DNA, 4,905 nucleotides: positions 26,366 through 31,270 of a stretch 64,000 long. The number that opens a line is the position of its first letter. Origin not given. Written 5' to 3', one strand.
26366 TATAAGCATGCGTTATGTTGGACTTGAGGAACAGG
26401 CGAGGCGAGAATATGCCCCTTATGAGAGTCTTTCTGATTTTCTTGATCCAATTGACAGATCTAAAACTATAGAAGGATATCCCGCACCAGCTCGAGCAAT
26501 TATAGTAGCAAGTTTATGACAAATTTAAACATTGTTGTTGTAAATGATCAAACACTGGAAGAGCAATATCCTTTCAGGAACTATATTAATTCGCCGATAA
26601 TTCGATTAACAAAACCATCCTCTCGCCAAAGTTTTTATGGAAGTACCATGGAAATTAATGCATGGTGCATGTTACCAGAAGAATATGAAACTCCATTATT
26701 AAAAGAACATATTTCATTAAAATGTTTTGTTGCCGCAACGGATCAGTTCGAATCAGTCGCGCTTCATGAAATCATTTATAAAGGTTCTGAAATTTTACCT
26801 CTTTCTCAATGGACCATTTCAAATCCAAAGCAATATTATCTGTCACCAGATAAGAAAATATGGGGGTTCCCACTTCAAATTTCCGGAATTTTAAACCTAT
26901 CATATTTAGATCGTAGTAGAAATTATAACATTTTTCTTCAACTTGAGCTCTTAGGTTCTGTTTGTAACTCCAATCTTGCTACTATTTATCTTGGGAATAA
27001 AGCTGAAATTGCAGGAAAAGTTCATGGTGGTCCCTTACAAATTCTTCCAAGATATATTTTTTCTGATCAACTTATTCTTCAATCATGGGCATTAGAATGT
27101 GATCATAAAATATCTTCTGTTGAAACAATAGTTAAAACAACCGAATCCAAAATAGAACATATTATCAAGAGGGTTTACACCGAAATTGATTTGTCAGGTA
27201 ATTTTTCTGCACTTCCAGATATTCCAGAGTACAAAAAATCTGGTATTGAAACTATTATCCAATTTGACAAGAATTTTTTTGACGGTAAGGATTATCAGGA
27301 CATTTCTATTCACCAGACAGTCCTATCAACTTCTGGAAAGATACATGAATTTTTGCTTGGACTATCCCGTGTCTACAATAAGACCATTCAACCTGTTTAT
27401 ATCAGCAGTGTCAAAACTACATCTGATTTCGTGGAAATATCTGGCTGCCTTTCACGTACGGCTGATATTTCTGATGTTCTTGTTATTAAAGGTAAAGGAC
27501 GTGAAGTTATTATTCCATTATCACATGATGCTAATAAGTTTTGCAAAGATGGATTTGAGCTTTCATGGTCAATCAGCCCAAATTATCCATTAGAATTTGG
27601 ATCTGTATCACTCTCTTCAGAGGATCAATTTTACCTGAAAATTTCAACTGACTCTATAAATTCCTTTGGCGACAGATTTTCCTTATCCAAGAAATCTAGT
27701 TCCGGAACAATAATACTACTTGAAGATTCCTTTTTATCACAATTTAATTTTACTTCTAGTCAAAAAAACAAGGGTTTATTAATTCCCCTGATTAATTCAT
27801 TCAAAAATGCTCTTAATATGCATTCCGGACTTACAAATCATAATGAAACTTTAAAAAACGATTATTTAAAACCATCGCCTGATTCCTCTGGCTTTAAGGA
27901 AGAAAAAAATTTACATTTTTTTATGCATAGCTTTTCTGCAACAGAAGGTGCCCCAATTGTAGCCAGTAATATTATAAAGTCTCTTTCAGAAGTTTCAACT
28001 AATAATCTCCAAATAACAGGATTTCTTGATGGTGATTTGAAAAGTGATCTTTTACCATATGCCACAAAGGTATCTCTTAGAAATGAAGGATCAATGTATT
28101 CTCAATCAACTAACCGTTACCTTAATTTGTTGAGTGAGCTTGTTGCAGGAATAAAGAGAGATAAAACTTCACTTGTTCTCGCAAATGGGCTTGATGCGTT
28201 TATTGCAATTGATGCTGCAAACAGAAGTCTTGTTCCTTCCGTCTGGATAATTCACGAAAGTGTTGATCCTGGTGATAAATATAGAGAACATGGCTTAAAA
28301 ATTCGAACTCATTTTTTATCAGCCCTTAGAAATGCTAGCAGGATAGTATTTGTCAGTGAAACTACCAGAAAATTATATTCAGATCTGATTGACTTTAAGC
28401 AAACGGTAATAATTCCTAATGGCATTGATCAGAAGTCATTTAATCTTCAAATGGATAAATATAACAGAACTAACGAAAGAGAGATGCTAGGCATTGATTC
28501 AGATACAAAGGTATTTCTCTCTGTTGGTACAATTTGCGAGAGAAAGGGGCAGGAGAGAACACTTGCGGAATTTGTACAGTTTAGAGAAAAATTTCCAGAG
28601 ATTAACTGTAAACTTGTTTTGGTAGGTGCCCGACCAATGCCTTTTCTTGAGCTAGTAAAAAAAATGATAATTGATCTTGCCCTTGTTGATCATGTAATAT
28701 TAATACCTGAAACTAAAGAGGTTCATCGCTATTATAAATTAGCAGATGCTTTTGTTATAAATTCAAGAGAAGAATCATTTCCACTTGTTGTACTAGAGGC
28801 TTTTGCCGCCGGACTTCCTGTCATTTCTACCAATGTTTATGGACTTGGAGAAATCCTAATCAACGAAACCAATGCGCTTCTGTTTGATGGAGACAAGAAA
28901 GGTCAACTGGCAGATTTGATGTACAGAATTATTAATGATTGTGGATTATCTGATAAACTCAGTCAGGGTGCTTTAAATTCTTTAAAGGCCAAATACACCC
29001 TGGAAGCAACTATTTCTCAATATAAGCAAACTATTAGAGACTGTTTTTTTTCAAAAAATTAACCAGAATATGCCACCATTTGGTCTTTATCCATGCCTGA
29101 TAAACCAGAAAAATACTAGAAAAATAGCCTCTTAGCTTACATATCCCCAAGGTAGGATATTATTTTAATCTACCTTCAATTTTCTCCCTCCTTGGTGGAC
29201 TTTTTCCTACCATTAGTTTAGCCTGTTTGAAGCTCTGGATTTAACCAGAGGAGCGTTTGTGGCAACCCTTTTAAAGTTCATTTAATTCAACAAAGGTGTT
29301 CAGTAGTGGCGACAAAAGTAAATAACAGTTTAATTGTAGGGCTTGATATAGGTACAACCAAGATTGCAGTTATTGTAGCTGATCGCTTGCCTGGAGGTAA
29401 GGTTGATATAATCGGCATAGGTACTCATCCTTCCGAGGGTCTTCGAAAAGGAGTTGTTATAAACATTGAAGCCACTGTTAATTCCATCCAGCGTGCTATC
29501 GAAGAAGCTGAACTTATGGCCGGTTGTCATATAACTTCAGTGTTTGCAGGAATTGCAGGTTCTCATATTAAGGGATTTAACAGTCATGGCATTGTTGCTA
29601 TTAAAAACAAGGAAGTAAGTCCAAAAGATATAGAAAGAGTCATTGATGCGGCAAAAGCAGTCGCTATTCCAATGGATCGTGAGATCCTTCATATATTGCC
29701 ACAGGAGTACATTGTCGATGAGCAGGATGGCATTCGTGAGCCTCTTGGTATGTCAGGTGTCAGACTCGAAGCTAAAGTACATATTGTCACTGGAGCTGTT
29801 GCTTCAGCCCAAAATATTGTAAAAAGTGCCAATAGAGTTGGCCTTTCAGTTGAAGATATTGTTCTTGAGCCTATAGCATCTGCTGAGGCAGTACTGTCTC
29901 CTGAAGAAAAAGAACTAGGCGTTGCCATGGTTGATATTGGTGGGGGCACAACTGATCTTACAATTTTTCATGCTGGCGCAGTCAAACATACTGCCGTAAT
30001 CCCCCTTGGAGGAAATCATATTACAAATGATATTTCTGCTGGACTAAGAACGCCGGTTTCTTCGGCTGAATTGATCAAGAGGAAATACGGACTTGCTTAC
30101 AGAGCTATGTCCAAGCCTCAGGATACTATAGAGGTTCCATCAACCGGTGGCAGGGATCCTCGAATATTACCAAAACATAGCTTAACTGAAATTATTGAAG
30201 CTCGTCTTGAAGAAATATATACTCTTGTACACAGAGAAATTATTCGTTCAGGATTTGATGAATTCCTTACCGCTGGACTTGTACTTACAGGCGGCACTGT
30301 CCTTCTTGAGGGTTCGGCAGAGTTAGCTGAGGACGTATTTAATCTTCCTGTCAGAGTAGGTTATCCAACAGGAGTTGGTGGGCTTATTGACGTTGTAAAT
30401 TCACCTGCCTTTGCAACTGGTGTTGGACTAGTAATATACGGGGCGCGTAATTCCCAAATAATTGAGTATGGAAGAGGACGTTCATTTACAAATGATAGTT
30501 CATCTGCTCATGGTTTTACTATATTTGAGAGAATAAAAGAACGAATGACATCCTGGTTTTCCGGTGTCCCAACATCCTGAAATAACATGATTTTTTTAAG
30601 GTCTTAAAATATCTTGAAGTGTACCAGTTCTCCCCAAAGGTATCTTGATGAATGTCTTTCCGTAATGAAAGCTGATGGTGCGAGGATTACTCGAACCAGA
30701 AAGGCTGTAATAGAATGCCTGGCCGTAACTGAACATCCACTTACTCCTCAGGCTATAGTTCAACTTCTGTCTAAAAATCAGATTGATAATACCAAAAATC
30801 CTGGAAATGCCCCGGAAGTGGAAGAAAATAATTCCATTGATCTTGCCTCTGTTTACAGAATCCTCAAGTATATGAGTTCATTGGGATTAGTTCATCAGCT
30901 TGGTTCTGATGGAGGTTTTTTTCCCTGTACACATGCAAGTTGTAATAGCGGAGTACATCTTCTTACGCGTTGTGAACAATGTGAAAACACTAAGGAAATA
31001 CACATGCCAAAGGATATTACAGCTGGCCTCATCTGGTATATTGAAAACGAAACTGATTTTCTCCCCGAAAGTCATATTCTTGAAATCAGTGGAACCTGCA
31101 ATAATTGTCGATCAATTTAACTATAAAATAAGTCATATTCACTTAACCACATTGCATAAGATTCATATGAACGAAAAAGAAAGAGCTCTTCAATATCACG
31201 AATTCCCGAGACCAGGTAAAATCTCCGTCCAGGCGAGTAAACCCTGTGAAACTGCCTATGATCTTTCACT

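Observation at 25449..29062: cmoB (no cmoA) translationally coupled to an 848-aa protein with an unknown 450-aa N-terminal domain fused to a GT4 glycosyltransferase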

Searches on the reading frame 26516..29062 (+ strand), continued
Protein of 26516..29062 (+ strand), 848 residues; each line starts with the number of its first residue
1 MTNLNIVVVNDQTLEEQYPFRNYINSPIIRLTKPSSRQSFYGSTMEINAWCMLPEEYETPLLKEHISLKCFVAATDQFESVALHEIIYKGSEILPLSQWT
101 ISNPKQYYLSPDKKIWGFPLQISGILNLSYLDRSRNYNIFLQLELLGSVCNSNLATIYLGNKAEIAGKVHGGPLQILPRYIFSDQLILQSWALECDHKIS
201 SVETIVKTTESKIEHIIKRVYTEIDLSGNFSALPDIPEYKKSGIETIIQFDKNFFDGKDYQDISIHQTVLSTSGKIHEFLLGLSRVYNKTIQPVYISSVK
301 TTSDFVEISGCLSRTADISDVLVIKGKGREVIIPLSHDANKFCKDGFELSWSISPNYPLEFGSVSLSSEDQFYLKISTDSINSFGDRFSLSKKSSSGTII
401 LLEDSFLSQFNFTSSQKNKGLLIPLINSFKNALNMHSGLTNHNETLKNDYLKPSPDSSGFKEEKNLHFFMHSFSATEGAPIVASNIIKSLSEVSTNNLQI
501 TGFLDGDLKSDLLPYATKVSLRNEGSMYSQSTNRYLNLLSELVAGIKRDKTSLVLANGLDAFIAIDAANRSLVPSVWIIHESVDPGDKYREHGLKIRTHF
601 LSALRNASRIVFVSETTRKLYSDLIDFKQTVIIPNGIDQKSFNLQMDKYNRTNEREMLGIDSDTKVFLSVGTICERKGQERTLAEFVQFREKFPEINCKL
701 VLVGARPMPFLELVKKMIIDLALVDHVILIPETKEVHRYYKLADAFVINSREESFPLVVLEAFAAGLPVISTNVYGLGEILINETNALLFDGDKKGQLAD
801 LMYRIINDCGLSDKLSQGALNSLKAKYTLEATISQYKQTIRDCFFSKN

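Call 53: search_protein_families(library=pfam, proteins=[L032:580-1755:-, L032:1837-3759:+, L032:6500-6832:+, L032:7090-8403:+, L032:8415-9845:+, L032:10472-11203:-, L024:1376-2275:+, L024:2305-3915:+], max_evalue=0.001)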
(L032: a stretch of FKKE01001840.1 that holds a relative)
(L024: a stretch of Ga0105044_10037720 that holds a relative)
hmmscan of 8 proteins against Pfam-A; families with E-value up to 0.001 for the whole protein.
L032:580-1755:- (391 aa): 2 families
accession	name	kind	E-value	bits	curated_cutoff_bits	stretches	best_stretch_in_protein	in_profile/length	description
PF13458.12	Peripla_BP_6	-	9.1e-35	121.4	31.7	1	47-367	1-328/343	Periplasmic binding protein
PF01094.35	ANF_receptor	-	1.1e-08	35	25.4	1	67-265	2-207/353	Receptor family ligand binding region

L032:1837-3759:+ (640 aa): 3 families
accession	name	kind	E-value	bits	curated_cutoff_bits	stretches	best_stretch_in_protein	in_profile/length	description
PF00535.33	Glycos_transf_2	-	1.1e-17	65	23.3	1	335-504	2-166/168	Glycosyl transferase family 2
PF13641.12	Glyco_tranf_2_3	-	1.2e-08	35.7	27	1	333-544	3-212/230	Glycosyltransferase like family 2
PF10111.15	Glyco_tranf_2_2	-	1.8e-07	31.4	27.3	1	335-424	2-91/276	Glycosyltransferase like family 2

L032:6500-6832:+ (110 aa): 13 families
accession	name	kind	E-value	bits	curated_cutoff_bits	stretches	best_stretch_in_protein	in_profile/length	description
PF00037.32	Fer4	-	1.7e-11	43.9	21.1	1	52-73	2-23/24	4Fe-4S binding domain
PF13237.11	Fer4_10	-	7.6e-09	35.8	25.5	2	5-69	5-53/53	4Fe-4S dicluster domain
PF12838.12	Fer4_7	-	6.9e-08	33.3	27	1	9-72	2-52/52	4Fe-4S dicluster domain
PF13484.11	Fer4_16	-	2.3e-07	31.9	30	1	57-91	1-35/66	4Fe-4S double cluster binding domain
PF14697.11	Fer4_21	-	1.2e-06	28.9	35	1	52-76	2-29/59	4Fe-4S dicluster domain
PF13187.11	Fer4_9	-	1.6e-06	28.5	27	1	16-73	7-52/52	4Fe-4S dicluster domain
PF12797.12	Fer4_2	-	2.7e-06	27.4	24.5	1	51-70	3-22/22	4Fe-4S binding domain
PF12837.12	Fer4_6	-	4.5e-06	26.8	25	1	55-73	6-24/24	4Fe-4S binding domain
PF12800.12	Fer4_4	-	5.4e-05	23.7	24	1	55-70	1-16/17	4Fe-4S binding domain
PF13183.11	Fer4_8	-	0.00015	22.6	27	1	56-76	3-24/68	4Fe-4S dicluster domain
PF12798.12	Fer4_3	-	0.00017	22.6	27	0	58-72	1-15/15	4Fe-4S binding domain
PF25160.1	LdpA_Fe-S-bd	-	0.00045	20.4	27.6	0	14-75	6-45/49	LdpA Fe-S cluster-binding domain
PF13534.11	Fer4_17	-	0.00046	21.1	22.2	0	9-71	2-59/61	4Fe-4S dicluster domain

L032:7090-8403:+ (437 aa): 1 family
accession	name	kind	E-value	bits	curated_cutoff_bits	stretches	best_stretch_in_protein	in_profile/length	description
PF00709.27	Adenylsucc_synt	-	4.8e-163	543.2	27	1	6-424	2-416/416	Adenylosuccinate synthetase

L032:8415-9845:+ (476 aa): 2 families
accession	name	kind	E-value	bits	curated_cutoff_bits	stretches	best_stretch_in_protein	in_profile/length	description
PF03331.19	LpxC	-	1.3e-79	267.9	27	1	189-462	1-266/268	UDP-3-O-acyl N-acetylglycosamine deacetylase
PF00072.30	Response_reg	-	1.3e-25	90.1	30.2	1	29-134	2-107/111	Response regulator receiver domain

L032:10472-11203:- (243 aa): 0 families

L024:1376-2275:+ (299 aa): 2 families
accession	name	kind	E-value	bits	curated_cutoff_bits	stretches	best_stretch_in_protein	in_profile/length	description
PF08668.18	HDOD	-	1.1e-49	169.1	22.9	1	34-225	1-196/196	HDOD domain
PF01966.28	HD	-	3.1e-06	27.9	22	1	127-247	3-113/116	HD domain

L024:2305-3915:+ (536 aa): 0 families

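Call 58: search_solved_structures(query=A5, max_evalue=0.001)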
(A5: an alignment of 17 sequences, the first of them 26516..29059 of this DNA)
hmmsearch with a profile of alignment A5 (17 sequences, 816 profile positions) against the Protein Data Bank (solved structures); distinct sequences matched with E-value up to 0.001: 66 (the best 60 are shown).
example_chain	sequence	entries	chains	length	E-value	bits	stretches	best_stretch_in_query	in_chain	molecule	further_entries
5d00_A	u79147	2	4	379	6e-26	93.9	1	574-814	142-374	N-acetyl-alpha-D-glucosaminyl L-malate synthase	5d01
2jjm_A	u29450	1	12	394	2.3e-25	92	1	658-811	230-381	GLYCOSYL TRANSFERASE, GROUP 1 FAMILY PROTEIN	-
3mbo_A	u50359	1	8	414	2.6e-25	91.8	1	658-811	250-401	Glycosyltransferase, group 1 family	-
3c4q_A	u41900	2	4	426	6.2e-22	80.7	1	621-805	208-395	Predicted glycosyltransferases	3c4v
3c48_A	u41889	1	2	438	6.6e-22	80.6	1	621-805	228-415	Predicted glycosyltransferases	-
5i45_A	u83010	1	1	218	7.4e-22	80.4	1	649-812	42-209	Glycosyl transferases group 1 family protein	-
6kih_A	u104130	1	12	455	6e-21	77.4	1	623-811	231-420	Tll1590 protein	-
4xso_B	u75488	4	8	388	1.9e-19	72.4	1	475-814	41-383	Alr3699 protein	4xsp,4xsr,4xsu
6n1x_A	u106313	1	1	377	7.4e-19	70.5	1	623-809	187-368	Glycosyltransferase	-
6d9t_A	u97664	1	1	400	8.8e-19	70.2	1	623-809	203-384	Glycosyl transferase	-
2iv7_A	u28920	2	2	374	5.7e-17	64.2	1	599-794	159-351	LIPOPOLYSACCHARIDE CORE BIOSYNTHESIS PROTEIN RFAG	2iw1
7mi0_A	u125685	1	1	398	9.7e-14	53.6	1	580-814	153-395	Glycosyltransferase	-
3oka_A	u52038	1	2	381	1e-13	53.5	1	584-814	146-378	GDP-mannose-dependent alpha-(1-6)-phosphatidylinositol monomannoside mannosyltransferase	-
3fro_A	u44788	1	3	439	1.1e-13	53.4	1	605-810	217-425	GlgA glycogen synthase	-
2bis_A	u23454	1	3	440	1.1e-13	53.4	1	605-810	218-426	GLGA GLYCOGEN SYNTHASE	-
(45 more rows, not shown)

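Call 84: search_protein_families(library=padloc, proteins=[window:26516-29062:+], max_evalue=0.001)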
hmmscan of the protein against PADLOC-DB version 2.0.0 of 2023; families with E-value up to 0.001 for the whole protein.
window:26516-29062:+ (848 aa): 0 families

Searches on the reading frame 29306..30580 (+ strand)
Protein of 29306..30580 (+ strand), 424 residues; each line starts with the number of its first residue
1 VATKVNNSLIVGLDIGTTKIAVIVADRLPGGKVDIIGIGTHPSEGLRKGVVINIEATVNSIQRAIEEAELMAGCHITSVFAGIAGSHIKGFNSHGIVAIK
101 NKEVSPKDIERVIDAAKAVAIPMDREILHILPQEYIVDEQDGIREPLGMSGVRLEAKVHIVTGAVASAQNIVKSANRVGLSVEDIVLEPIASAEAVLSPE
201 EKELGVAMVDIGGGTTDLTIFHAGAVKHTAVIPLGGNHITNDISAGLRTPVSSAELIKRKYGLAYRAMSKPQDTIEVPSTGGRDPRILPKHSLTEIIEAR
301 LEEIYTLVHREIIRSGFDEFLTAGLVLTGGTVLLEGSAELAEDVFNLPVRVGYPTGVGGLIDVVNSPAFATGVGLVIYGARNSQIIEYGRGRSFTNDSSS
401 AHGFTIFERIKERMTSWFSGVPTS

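Call 36: search_protein_families(library=ncbifam, proteins=[window:29306-30580:+], max_evalue=0.00001)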
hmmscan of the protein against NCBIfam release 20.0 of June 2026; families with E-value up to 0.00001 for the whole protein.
window:29306-30580:+ (424 aa): 10 families
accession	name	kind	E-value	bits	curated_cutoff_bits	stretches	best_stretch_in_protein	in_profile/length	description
TIGR01174.1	ftsA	equivalog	2.2e-144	481.1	175.85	1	9-378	1-371/371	cell division protein FtsA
NF007009.0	PRK09472.1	equivalog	1.3e-120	403.3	409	1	3-385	3-391/420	cell division protein FtsA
NF011660.0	PRK15080.1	equivalog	6.4e-17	61.7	182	1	167-260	112-197/277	ethanolamine utilization protein EutJ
TIGR02529.1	EutJ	subfamily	7.6e-16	58.3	152.1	1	158-260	66-164/239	ethanolamine utilization protein EutJ family protein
TIGR01175.1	pilM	subfamily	1e-10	41.2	133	1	204-354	187-315/348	type IV pilus assembly protein PilM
TIGR00904.1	mreB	subfamily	1.6e-10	40.5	365.75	1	169-352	115-311/334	MreB/Mrl family cell shape determining protein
NF010540.1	PRK13929.1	exception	1.7e-09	37.2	515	1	169-351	115-308/334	rod-share determining protein MreBH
NF010539.0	PRK13927.1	subfamily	1.7e-09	37.1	293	1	171-351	118-310/339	rod shape-determining protein MreB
NF045709.1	Amuc_1101_fam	equivalog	8.7e-07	28.1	650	1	156-264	129-237/608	Amuc_1101 family PilM-like pilus complex protein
NF007992.0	PRK10719.1-3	equivalog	1.8e-06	27.1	598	1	196-242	137-183/478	ethanolamine ammonia-lyase reactivating factor EutA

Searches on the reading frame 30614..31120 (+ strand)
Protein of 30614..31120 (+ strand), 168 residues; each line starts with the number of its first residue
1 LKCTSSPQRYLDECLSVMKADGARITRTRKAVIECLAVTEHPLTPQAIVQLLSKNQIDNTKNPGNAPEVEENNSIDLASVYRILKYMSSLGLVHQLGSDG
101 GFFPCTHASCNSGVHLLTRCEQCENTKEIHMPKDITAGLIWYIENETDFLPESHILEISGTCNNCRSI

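Call 54: search_protein_families(library=pfam, proteins=[window:30614-31120:+], max_evalue=0.0001)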
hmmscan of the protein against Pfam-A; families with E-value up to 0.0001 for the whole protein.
window:30614-31120:+ (168 aa): 1 family
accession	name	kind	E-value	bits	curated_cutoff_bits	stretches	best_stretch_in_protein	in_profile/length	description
PF01475.25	FUR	-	6.8e-09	36.4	23.1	1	70-133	36-97/121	Ferric uptake regulator family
